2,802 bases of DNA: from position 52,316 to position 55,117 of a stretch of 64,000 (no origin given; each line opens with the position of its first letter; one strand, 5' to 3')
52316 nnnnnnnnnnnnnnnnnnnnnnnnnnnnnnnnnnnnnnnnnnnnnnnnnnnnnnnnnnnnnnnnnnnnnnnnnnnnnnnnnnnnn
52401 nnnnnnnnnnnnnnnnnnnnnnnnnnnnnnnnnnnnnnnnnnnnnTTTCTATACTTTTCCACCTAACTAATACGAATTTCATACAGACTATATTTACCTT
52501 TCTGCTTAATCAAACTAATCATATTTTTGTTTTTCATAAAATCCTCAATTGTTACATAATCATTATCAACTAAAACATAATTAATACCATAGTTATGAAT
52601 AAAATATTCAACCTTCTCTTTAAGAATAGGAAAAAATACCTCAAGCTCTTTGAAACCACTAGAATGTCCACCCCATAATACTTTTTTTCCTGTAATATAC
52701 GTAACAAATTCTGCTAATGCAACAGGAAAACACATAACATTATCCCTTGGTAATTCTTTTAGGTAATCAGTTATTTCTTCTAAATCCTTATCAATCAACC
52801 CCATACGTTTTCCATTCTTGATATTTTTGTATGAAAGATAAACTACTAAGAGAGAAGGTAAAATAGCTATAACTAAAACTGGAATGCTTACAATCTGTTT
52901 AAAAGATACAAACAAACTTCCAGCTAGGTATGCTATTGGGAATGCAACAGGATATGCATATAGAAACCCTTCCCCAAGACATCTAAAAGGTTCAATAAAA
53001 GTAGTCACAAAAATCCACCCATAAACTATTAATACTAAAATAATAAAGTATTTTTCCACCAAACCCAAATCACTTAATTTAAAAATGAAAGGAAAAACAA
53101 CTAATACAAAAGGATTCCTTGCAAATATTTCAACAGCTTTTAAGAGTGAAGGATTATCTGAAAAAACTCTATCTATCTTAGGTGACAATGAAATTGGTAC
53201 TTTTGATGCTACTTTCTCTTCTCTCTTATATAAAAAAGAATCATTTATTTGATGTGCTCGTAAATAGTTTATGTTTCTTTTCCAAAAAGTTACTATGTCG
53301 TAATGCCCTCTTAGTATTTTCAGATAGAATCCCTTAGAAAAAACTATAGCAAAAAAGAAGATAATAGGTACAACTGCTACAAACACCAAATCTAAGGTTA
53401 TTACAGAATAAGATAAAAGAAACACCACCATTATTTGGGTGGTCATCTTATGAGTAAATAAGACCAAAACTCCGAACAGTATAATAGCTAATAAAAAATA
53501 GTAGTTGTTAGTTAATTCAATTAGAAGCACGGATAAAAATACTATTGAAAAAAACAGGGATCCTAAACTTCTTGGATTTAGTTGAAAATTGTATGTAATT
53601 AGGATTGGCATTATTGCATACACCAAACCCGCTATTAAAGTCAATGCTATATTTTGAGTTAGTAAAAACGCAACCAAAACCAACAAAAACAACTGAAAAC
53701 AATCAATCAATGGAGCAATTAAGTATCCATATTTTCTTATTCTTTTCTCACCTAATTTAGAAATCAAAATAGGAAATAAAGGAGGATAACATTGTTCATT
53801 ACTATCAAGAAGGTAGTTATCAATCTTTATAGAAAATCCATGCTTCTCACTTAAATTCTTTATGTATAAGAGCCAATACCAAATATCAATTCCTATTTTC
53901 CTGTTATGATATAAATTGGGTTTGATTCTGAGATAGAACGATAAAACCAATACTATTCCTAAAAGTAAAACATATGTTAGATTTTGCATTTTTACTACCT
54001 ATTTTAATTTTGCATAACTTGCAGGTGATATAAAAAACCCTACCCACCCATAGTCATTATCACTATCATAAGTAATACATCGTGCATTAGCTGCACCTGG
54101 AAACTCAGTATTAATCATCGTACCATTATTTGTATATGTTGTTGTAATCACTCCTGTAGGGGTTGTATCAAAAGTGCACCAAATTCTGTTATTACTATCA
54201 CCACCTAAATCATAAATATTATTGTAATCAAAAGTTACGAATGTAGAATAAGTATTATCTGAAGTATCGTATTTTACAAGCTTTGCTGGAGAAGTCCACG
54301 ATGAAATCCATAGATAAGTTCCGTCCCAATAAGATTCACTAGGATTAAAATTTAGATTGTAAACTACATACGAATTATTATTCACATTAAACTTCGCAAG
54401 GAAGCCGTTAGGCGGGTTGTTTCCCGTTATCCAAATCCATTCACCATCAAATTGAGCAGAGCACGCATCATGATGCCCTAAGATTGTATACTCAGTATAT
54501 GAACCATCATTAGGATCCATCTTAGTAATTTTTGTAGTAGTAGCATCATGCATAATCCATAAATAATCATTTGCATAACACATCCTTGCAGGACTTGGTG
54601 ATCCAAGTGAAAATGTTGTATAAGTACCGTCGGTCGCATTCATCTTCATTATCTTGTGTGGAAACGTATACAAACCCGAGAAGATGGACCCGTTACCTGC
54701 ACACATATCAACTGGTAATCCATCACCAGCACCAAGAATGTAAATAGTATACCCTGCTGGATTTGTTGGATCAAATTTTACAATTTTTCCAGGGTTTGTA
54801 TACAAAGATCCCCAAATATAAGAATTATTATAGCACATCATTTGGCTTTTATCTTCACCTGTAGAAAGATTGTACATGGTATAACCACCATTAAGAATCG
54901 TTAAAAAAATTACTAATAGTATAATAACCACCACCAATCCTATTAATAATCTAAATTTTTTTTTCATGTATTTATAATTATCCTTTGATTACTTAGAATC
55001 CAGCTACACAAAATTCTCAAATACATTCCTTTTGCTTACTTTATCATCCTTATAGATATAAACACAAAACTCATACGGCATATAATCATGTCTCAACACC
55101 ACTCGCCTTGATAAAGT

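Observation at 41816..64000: Glycan cluster with four radical SAM enzymes (three B12-dependent), four methyltransferases and an AsnB-like amidotransferase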

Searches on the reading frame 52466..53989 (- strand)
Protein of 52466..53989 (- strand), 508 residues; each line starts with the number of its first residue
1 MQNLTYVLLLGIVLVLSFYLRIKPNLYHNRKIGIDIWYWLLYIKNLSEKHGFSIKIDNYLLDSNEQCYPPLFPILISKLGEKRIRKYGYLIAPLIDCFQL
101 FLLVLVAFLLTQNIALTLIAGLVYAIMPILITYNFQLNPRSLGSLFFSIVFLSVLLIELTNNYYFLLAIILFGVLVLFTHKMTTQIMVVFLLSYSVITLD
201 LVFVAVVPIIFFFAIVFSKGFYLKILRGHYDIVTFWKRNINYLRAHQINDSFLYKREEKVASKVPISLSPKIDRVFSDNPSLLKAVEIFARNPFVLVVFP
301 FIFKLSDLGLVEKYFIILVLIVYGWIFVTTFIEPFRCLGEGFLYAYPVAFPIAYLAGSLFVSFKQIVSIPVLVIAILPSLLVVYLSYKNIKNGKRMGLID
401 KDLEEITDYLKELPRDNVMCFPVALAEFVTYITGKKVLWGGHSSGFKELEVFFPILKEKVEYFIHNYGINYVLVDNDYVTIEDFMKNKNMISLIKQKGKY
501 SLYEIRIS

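Call 4: search_protein_families(library=pfam, proteins=[window:52466-53989:-], max_evalue=0.001)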
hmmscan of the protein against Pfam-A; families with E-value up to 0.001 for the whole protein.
window:52466-53989:- (508 aa): 0 families

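Call 8: search_protein_families(library=ncbifam, proteins=[window:52466-53989:-], max_evalue=0.01)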
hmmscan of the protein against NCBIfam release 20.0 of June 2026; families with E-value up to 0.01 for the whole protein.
window:52466-53989:- (508 aa): 0 families

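Call 9: search_protein_families(library=pfam, proteins=[window:52466-53989:-], max_evalue=1)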
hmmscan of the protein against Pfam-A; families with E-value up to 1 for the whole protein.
window:52466-53989:- (508 aa): 0 families

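Call 59: find_homologous_proteins(query=window:52466-53989:-, max_evalue=0.00001)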
Query window:52466-53989:- (508 aa): 56 proteins with E <= 0.00001 among 8000 candidates.
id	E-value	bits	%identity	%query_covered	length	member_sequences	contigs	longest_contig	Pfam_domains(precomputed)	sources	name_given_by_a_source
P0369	0.0e+0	1099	100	100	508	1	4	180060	-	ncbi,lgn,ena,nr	ncbi:hypothetical protein KAW18_01660 [candidate division WOR-3 bacterium]|nr:hypothetical protein [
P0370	2.6e-277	939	83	100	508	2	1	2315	-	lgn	-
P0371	3.5e-266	902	80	100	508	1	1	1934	-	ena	-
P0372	9.0e-252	854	74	96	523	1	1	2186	-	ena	-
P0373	4.3e-84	301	36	94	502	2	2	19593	-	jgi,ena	-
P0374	6.5e-80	287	36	99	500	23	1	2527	-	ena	-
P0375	3.8e-75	272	33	96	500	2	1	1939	-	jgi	jgi:hypothetical protein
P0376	9.3e-73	264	35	93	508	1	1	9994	-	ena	-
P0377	1.0e-72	264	33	99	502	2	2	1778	-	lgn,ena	-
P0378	2.7e-72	262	35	97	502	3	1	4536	-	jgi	jgi:hypothetical protein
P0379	3.3e-72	262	33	97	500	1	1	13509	-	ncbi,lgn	ncbi:MAG: hypothetical protein ACFFCW_08645 [Candidatus Hodarchaeota archaeon]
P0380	3.8e-72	262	33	97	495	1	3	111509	-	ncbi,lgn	-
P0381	7.6e-72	261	35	97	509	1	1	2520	-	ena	-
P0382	9.2e-72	261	34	97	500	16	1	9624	-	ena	-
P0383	1.9e-71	260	34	100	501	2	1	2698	-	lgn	-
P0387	1.3e-67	247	33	99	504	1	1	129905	-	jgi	jgi:hypothetical protein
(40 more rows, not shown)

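Call 62: find_encoding_contigs(protein=P0380, flank=10000, max_places=1)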
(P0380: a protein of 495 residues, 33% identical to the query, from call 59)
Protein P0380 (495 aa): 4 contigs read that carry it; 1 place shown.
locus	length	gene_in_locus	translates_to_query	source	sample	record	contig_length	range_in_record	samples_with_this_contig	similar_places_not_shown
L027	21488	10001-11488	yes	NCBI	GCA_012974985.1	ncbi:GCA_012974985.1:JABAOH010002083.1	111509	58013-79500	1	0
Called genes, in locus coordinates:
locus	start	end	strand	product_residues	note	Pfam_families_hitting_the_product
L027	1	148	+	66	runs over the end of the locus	-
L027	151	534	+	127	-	PF05635:23S_rRNA_IVP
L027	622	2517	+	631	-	PF13522:GATase_6, PF13537:GATase_7, PF00733:Asn_synthase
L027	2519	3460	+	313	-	PF13489:Methyltransf_23, PF01209:Ubie_methyltran (weak), PF08241:Methyltransf_11, PF08242:Methyltransf_12, PF13649:Methyltransf_25, PF13847:Methyltransf_31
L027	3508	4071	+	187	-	PF00132:Hexapep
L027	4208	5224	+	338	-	PF13489:Methyltransf_23, PF13649:Methyltransf_25, PF13847:Methyltransf_31, PF08241:Methyltransf_11, PF08242:Methyltransf_12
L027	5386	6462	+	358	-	PF04055:Radical_SAM, PF13186:SPASM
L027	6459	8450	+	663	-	PF13439:Glyco_transf_4, PF00534:Glycos_transf_1, PF13692:Glyco_trans_1_4, PF13489:Methyltransf_23, PF08241:Methyltransf_11, PF08242:Methyltransf_12, PF13649:Methyltransf_25, PF13847:Methyltransf_31, +3 more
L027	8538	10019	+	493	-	PF01943:Polysacc_synt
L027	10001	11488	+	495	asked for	-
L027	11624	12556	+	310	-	PF03966:Trm112p (weak), PF08003:Methyltransf_9 (weak), PF13489:Methyltransf_23, PF13649:Methyltransf_25, PF13847:Methyltransf_31, PF08241:Methyltransf_11, PF08242:Methyltransf_12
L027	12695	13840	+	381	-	PF13439:Glyco_transf_4, PF13579:Glyco_trans_4_4 (weak), PF20706:GT4-conflict (weak), PF00534:Glycos_transf_1, PF13692:Glyco_trans_1_4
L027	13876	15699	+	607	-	PF02543:Carbam_trans_N, PF16861:Carbam_trans_C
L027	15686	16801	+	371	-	PF00657:Lipase_GDSL (faint)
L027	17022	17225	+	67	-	-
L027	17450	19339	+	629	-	PF13522:GATase_6, PF12481:DUF3700 (weak), PF13537:GATase_7, PF00733:Asn_synthase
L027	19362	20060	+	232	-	PF13489:Methyltransf_23, PF13847:Methyltransf_31, PF08241:Methyltransf_11, PF08242:Methyltransf_12, PF13649:Methyltransf_25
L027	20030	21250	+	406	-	PF13439:Glyco_transf_4, PF13579:Glyco_trans_4_4, PF20706:GT4-conflict, PF00534:Glycos_transf_1, PF13692:Glyco_trans_1_4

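Call 63: find_encoding_contigs(protein=P0387, flank=10000, max_places=1)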
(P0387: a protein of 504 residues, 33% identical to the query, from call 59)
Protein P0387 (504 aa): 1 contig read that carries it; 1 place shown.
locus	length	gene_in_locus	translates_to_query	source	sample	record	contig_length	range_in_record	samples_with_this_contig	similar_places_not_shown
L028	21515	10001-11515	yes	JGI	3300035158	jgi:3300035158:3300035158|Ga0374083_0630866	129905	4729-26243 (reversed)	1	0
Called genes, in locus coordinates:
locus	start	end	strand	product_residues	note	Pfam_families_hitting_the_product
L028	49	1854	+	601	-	PF13522:GATase_6, PF13537:GATase_7, PF00733:Asn_synthase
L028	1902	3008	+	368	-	-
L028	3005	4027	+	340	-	PF00551:Formyl_trans_N, PF02911:Formyl_trans_C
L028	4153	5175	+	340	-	PF13489:Methyltransf_23, PF08003:Methyltransf_9 (weak), PF08241:Methyltransf_11, PF08242:Methyltransf_12, PF13649:Methyltransf_25, PF13847:Methyltransf_31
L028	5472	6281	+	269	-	PF13186:SPASM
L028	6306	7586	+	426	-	PF13579:Glyco_trans_4_4, PF13439:Glyco_transf_4, PF00534:Glycos_transf_1, PF13692:Glyco_trans_1_4, PF13524:Glyco_trans_1_2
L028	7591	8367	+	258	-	PF13489:Methyltransf_23, PF13847:Methyltransf_31, PF08241:Methyltransf_11, PF08242:Methyltransf_12, PF13649:Methyltransf_25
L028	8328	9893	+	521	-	PF01943:Polysacc_synt, PF13440:Polysacc_synt_3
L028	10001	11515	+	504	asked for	-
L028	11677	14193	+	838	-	PF00912:Transgly, PF17092:PCB_OB, PF00575:S1 (weak), PF00905:Transpeptidase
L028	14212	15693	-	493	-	-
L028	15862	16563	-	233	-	-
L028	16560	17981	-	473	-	-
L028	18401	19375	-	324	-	PF01656:CbiA, PF10609:ParA (weak), PF13614:AAA_31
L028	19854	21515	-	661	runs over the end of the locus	PF03030:H_PPase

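Call 68: predict_structure(alignment_id=A4)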
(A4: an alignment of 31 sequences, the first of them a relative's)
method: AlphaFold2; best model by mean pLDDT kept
length: 508 residues; sequences in the alignment: 31
mean_pLDDT: 90.6   pTM: 0.90
mean pLDDT of the five models: 90.6, 90.4, 90.1, 88.9, 88.2
residues with pLDDT >= 90: 350; 70-90: 136; 50-70: 11; < 50: 11
segments of 3 or more residues with pLDDT < 50: 258-267
pLDDT, mean of each block of 10 residues (from residue 1): 91 97 88 84 86 86 84 91 90 96 98 97 97 90 97 98 98 97 96 98 98 97 93 92 86 68 48 70 87 95 92 97 96 90 93 98 95 96 90 77 94 93 92 93 85 93 94 93 87 95 88
secondary structure, 60 per line:
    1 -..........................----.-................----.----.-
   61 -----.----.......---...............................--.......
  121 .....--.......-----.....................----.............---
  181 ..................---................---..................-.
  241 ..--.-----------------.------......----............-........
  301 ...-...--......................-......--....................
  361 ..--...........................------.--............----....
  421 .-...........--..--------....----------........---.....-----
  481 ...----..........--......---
elements in order: H2-27 H34-49 H71-77 H81-111 H114-125 H128-134 H140-160 H165-177 H181-198 H202-217 H221-238 H270-275 H280-291 H293-303 H310-331 H333-338 H341-362 H365-391 H401-412 E417-421 H423-433 H446-449 H460-467 E471-475 E491-497 E500-505

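Call 70: fold_search(model_id=the predicted structure, library=pdb)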
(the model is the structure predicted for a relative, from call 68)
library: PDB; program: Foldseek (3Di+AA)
matches with E <= 10: 198; with E <= 0.001: 25
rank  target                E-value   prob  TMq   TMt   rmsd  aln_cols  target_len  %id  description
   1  6s7t_A                3.3e-07  1.00  0.53  0.39  17.9       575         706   12  Cryo-EM structure of human oligosaccharyltransferase complex OST-B (released 2019-12-18)
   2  8age_A                5.3e-07  1.00  0.53  0.44  11.1       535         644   13  Structure of yeast oligosaccharylransferase complex with acceptor peptide bound (released 2022-12-07)
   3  9n9j_I                6.5e-07  1.00  0.60  0.46  13.2       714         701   11  Structure of a GRP94 folding intermediate engaged with a CCDC134- and FKBP11-bound secretory translocon (released 2025-11-19)
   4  8b6l_I                7.4e-07  1.00  0.50  0.39  18.8       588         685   12  Subtomogram average of the human Sec61-TRAP-OSTA-translocon (released 2022-12-07)
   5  8pn9_A                1.1e-06  1.00  0.58  0.47   8.5       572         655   12  Structure of human oligosaccharyltransferase OST-A complex bound to NGI-1 (released 2024-05-08)
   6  6ezn_F                1.4e-06  1.00  0.54  0.44  13.9       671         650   11  Cryo-EM structure of the yeast oligosaccharyltransferase (OST) complex (released 2018-01-17)
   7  7oci_F                1.4e-06  1.00  0.57  0.47  11.9       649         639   11  Cryo-EM structure of yeast Ost6p containing oligosaccharyltransferase complex (released 2022-02-16)
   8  8agc_A                1.4e-06  1.00  0.54  0.41  10.0       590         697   12  Structure of yeast oligosaccharylransferase complex with lipid-linked oligosaccharide and non-acceptor peptide bound (released 2022-12-07)
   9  7e9s_A                1.7e-06  1.00  0.56  0.36  10.1       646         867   11  Archaeal oligosaccharyltransferase AglB from Archaeoglobus fulgidus in complex with an inhibitory peptide and a dolich (released 2021-09-08)
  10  3wak                  1.9e-06  1.00  0.52  0.33  11.0       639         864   13  Crystal structure of the Archaeoglobus fulgidus oligosaccharyltransferase (O29867_ARCFU) in the apo form (released 2013-10-30)
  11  6s7o_A                2.5e-06  1.00  0.58  0.47  13.3       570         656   12  Cryo-EM structure of human oligosaccharyltransferase complex OST-A (released 2019-12-18)
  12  3waj                  5.6e-06  1.00  0.55  0.37  15.3       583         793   13  Crystal structure of the Archaeoglobus fulgidus oligosaccharyltransferase (O29867_ARCFU) complex with Zn and sulfate (released 2013-10-30)
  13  8agb_A                6.3e-06  1.00  0.53  0.43  13.7       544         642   13  Structure of yeast oligosaccharylransferase complex with lipid-linked oligosaccharide bound (released 2022-12-07)
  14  6c26_A                1.1e-05  1.00  0.57  0.46  14.2       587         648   13  The Cryo-EM structure of a eukaryotic oligosaccharyl transferase complex (released 2018-01-31)
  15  6gxc_A                1.4e-05  1.00  0.50  0.39   9.4       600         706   12  Bacterial oligosaccharyltransferase PglB in complex with an inhibitory peptide and a reactive lipid-linked oligosaccha (released 2018-11-14)
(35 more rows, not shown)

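Call 84: find_related_loci(query=A4, collection=metagenome_contigs, flank=10000)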
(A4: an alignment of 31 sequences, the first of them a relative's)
Query A4 (508 aa) in metagenome_contigs; peptide patterns used: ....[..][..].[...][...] (x = any residue, [..] = any of these).
86 stretches matched a pattern; 83 encode a relative of the query (tblastn E <= 1e-3); the best 80 are kept; 80 distinct loci.
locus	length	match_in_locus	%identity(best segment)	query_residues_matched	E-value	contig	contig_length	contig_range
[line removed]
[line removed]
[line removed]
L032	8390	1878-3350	34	13-506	1e-74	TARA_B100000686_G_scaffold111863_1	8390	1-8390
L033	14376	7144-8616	32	13-506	7e-74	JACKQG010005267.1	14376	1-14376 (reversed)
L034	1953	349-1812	33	13-506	3e-77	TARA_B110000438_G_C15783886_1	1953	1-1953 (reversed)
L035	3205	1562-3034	32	13-506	1e-74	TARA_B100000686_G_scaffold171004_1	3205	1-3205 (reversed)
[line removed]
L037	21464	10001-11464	33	12-503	5e-73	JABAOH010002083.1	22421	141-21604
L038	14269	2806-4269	33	12-503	5e-73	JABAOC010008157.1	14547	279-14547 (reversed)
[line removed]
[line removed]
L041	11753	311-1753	32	7-496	2e-71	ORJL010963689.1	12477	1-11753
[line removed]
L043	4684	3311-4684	32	13-471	1e-70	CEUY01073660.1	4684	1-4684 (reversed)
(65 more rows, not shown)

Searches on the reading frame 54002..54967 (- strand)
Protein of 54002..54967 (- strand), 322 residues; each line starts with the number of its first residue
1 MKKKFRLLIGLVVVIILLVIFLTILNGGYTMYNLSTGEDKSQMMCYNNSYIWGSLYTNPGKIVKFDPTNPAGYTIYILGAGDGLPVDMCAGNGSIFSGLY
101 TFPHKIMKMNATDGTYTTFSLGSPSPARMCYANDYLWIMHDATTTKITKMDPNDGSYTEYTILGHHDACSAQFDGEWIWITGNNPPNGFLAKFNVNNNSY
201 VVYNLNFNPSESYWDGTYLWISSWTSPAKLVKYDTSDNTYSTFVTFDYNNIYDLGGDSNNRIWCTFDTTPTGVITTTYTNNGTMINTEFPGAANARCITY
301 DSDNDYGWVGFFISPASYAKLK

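Call 4: search_protein_families(library=pfam, proteins=[window:54002-54967:-], max_evalue=0.001)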
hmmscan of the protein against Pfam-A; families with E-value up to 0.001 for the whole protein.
window:54002-54967:- (322 aa): 0 families

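Call 8: search_protein_families(library=ncbifam, proteins=[window:54002-54967:-], max_evalue=0.01)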
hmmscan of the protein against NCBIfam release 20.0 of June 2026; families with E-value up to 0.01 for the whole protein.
window:54002-54967:- (322 aa): 0 families

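Call 9: search_protein_families(library=pfam, proteins=[window:54002-54967:-], max_evalue=1)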
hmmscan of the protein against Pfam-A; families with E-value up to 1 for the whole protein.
window:54002-54967:- (322 aa): 3 families
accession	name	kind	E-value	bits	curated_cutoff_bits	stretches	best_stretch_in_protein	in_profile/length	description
PF13800.11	Sigma_reg_N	-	0.078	13.7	26.3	1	2-38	8-44/91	Sigma factor regulator N-terminal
PF04932.20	Wzy_C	-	0.14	12.4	31.7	1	3-38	38-77/149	O-Antigen ligase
PF12729.13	4HB_MCP_1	-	0.97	9.4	27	0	13-47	9-43/181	Four helix bundle sensory module for signal transduction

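Call 82: search_solved_structures(query=window:54002-54967:-, max_evalue=1)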
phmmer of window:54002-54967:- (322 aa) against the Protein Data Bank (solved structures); distinct sequences matched with E-value up to 1: 4.
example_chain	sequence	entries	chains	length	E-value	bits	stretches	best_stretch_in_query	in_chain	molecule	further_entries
8ewo_A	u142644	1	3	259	0.37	13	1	130-167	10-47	PA1813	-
7lr6_A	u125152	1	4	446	0.4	12.9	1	186-280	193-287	Glycosyl hydrolase BlGH5_18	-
7lr1_A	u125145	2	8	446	0.4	12.9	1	186-280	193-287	Glycosyl hydrolase BlGH5_18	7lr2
1cl7_I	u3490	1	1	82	0.56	12.4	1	85-150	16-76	PROTEIN (IGG1 ANTIBODY 1696 (constant heavy chain))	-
